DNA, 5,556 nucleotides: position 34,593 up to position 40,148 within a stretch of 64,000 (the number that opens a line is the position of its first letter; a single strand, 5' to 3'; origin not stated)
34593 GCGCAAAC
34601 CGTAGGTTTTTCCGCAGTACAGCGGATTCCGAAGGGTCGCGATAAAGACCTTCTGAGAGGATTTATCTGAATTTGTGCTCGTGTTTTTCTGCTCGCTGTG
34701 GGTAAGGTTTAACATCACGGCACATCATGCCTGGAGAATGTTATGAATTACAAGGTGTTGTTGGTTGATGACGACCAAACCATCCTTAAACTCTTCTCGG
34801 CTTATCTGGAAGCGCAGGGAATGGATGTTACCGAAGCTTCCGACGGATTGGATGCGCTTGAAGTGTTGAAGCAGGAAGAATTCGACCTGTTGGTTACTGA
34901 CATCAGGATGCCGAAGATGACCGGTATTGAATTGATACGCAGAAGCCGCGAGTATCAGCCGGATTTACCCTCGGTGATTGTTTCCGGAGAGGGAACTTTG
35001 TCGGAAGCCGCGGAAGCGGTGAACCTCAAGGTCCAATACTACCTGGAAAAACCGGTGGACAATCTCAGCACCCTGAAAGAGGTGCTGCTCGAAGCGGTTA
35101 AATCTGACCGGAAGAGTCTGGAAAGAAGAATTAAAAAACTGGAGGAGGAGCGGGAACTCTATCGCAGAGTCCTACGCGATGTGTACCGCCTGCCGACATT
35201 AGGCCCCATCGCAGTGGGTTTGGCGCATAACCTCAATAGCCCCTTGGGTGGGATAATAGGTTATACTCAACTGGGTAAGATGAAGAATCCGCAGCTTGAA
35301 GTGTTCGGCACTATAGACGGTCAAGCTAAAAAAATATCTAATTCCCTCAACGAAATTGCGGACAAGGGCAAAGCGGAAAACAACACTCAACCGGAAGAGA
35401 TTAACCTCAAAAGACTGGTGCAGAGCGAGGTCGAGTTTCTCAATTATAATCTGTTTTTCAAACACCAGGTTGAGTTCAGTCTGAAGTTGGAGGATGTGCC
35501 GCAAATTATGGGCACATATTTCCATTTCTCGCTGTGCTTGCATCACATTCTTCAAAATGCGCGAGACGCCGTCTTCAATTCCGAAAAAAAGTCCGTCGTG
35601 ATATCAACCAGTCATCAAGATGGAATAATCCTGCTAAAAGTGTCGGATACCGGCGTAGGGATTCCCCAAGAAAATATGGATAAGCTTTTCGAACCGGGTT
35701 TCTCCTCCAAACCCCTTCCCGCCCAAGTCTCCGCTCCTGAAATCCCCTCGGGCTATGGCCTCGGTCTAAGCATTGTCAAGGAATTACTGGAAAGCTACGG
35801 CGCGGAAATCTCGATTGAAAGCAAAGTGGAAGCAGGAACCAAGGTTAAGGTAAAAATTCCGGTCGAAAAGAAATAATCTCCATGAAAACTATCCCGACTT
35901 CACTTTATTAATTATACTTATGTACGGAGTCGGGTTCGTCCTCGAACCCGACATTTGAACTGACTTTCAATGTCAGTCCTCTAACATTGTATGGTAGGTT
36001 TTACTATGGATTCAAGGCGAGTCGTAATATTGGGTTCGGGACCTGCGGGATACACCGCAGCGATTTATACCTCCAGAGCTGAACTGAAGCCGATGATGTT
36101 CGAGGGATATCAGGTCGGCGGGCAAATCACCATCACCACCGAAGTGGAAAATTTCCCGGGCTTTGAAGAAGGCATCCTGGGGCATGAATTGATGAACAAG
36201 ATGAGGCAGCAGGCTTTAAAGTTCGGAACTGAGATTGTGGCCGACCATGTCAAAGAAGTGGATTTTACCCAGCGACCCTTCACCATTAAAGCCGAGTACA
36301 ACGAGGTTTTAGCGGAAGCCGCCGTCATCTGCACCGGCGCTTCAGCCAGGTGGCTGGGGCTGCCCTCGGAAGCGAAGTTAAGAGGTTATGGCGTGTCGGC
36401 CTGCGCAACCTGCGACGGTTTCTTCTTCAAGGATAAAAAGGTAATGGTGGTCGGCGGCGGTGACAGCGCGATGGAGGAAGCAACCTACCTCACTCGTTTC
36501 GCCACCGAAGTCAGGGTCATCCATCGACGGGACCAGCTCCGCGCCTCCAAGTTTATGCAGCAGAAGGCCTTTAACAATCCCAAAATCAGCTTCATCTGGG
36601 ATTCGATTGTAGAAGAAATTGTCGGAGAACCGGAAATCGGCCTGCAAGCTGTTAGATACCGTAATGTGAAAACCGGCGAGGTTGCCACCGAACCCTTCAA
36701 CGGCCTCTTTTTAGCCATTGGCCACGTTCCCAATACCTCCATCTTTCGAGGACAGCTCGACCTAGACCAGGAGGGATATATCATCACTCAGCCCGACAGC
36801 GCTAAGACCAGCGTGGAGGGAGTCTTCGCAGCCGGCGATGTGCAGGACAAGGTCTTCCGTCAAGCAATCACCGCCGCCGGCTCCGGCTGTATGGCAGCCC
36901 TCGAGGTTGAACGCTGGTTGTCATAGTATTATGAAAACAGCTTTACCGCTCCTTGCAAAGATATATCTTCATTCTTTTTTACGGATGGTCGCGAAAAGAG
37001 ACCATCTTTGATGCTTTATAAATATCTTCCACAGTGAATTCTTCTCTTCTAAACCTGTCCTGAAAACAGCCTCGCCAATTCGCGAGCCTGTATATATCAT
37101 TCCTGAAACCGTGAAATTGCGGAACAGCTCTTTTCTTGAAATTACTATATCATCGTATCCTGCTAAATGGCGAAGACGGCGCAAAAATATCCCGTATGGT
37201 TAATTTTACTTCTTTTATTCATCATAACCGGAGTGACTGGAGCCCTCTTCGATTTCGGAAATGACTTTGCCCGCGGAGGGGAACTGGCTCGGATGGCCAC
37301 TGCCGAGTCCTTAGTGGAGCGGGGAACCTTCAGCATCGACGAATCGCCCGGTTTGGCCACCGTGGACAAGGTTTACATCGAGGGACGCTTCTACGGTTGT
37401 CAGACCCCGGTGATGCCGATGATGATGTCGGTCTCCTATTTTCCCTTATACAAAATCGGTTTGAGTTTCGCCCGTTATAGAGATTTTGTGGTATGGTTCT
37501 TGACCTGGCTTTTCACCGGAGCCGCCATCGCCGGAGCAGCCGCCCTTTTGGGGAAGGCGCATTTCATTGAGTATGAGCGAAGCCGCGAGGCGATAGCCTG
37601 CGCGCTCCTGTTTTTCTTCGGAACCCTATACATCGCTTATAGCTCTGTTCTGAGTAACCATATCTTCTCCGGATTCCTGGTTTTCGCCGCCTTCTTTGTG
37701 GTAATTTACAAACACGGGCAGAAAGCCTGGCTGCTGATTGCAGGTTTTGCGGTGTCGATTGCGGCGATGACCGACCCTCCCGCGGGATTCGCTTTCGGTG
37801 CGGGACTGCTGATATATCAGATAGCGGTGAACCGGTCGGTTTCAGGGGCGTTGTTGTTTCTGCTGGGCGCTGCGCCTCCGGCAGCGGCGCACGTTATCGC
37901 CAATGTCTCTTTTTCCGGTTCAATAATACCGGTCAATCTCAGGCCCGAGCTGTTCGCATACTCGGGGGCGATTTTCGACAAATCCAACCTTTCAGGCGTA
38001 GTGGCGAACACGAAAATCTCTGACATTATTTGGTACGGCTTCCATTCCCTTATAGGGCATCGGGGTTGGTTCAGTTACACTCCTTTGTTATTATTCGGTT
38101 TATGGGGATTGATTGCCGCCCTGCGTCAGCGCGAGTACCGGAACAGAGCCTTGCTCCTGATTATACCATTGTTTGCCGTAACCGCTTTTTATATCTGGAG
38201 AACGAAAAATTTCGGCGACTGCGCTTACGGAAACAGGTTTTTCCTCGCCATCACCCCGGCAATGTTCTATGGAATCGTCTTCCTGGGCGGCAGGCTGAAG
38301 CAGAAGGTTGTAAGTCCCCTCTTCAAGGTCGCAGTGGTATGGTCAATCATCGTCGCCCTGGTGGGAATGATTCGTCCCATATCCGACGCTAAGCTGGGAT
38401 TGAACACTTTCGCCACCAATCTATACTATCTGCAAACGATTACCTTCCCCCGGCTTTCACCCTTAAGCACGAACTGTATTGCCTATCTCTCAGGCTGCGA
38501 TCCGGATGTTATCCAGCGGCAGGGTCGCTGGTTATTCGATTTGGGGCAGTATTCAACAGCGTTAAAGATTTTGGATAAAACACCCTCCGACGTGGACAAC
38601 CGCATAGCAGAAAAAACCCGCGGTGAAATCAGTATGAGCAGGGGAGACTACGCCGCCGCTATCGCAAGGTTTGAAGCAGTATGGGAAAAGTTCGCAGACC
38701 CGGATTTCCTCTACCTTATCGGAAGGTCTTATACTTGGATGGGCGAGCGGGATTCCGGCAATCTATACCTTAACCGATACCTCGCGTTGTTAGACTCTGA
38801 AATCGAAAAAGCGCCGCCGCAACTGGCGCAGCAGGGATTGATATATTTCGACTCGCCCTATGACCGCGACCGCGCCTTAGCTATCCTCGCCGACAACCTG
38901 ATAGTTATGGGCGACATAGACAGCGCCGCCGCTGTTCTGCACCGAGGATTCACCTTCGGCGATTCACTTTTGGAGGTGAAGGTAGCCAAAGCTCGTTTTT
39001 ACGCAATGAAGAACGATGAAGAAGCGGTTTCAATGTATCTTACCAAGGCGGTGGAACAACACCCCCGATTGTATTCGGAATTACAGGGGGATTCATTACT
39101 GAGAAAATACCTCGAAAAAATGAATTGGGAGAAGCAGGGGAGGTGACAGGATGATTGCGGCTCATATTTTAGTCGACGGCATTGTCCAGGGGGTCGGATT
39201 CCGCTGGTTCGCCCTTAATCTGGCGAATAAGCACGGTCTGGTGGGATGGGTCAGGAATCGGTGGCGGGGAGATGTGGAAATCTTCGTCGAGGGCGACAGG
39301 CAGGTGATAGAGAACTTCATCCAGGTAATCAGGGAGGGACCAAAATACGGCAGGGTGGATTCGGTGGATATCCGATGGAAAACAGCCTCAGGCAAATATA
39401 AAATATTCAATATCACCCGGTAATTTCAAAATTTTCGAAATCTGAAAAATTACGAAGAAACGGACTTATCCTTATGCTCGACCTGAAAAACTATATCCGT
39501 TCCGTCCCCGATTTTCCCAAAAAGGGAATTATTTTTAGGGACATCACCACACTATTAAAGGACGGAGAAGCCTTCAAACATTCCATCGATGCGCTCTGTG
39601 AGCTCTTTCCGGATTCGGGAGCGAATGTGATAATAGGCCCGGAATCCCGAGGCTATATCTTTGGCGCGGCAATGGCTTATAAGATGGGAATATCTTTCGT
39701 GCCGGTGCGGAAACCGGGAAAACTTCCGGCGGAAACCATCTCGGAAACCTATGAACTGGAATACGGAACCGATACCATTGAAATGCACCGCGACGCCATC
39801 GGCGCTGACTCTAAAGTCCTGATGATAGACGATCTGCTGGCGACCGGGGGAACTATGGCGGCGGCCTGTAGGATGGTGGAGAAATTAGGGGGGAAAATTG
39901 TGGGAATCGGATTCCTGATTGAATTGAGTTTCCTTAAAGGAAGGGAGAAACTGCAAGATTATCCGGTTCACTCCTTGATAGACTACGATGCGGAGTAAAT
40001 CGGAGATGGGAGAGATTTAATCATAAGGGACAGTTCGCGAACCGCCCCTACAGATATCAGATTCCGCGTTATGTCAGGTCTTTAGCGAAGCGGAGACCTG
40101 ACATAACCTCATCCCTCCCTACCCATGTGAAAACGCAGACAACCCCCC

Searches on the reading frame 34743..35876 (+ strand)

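Call 61: search_protein_families(library=pfam, proteins=[window:34743-35876:+], max_evalue=0.00001)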
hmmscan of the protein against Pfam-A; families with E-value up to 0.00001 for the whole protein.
window:34743-35876:+ (377 aa): 2 families
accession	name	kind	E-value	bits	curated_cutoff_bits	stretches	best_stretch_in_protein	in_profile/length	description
PF00072.30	Response_reg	-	4.8e-27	94.8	30.2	1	5-107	1-103/111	Response regulator receiver domain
PF02518.31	HATPase_c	-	1.8e-19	70.7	26.4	1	266-375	6-110/111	Histidine kinase-, DNA gyrase B-, and HSP90-like ATPase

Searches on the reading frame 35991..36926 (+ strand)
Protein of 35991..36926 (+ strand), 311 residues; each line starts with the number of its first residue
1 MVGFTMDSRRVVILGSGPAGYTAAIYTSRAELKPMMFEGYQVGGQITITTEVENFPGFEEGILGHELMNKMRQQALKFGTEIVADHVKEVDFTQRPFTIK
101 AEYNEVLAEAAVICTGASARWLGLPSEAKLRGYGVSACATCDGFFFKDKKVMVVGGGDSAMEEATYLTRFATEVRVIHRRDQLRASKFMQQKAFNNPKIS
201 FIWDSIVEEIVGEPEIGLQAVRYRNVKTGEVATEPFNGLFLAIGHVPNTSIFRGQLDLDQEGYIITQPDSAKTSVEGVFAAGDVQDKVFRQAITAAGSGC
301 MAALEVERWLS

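Call 62: search_protein_families(library=pfam, proteins=[window:35991-36926:+], max_evalue=0.00001)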
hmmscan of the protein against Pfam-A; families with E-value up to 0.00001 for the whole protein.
window:35991-36926:+ (311 aa): 3 families
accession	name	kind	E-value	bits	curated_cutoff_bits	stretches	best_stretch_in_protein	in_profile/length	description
PF07992.20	Pyr_redox_2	-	1.9e-49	169.1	26.1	1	10-299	2-291/291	Pyridine nucleotide-disulphide oxidoreductase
PF13738.12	Pyr_redox_3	-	1.1e-18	68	30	1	67-282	83-305/305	Pyridine nucleotide-disulphide oxidoreductase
PF00070.33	Pyr_redox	-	7.5e-17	62.1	22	1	150-222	1-78/82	Pyridine nucleotide-disulphide oxidoreductase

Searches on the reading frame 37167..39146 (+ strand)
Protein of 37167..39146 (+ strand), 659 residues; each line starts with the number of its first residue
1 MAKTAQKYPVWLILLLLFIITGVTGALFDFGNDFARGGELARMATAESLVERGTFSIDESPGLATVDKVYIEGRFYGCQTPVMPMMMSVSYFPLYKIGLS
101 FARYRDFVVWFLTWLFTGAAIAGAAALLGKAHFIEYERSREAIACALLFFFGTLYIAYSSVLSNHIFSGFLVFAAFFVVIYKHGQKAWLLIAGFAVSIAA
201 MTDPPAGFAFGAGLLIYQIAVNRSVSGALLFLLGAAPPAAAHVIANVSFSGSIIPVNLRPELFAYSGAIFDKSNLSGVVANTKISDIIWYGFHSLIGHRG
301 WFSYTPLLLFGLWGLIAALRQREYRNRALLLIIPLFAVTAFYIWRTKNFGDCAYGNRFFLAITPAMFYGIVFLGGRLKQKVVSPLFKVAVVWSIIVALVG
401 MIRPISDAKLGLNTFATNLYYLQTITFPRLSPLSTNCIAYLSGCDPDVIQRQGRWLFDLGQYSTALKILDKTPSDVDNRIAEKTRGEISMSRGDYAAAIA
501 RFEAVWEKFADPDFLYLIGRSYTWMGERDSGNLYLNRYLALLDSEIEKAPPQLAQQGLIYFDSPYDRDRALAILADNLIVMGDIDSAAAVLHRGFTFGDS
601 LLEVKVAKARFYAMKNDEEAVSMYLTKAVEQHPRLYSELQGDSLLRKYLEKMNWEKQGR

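Call 62: search_protein_families(library=pfam, proteins=[window:37167-39146:+], max_evalue=0.00001)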
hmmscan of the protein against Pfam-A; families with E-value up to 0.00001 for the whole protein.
window:37167-39146:+ (659 aa): 2 families
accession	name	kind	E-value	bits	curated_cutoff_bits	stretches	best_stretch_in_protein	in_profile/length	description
PF13174.12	TPR_6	-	3.8e-07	30.8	26.3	0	515-539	3-27/33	Tetratricopeptide repeat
PF14559.12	TPR_19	-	9.7e-07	29.5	25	0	490-535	2-48/68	Tetratricopeptide repeat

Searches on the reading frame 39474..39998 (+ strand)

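Call 62: search_protein_families(library=pfam, proteins=[window:39474-39998:+], max_evalue=0.00001)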
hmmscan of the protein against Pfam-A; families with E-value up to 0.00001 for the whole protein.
window:39474-39998:+ (174 aa): 1 family
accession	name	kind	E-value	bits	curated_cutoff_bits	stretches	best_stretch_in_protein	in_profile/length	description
PF00156.33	Pribosyltran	-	8.3e-15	54.9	26.3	1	50-152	30-125/158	Phosphoribosyl transferase domain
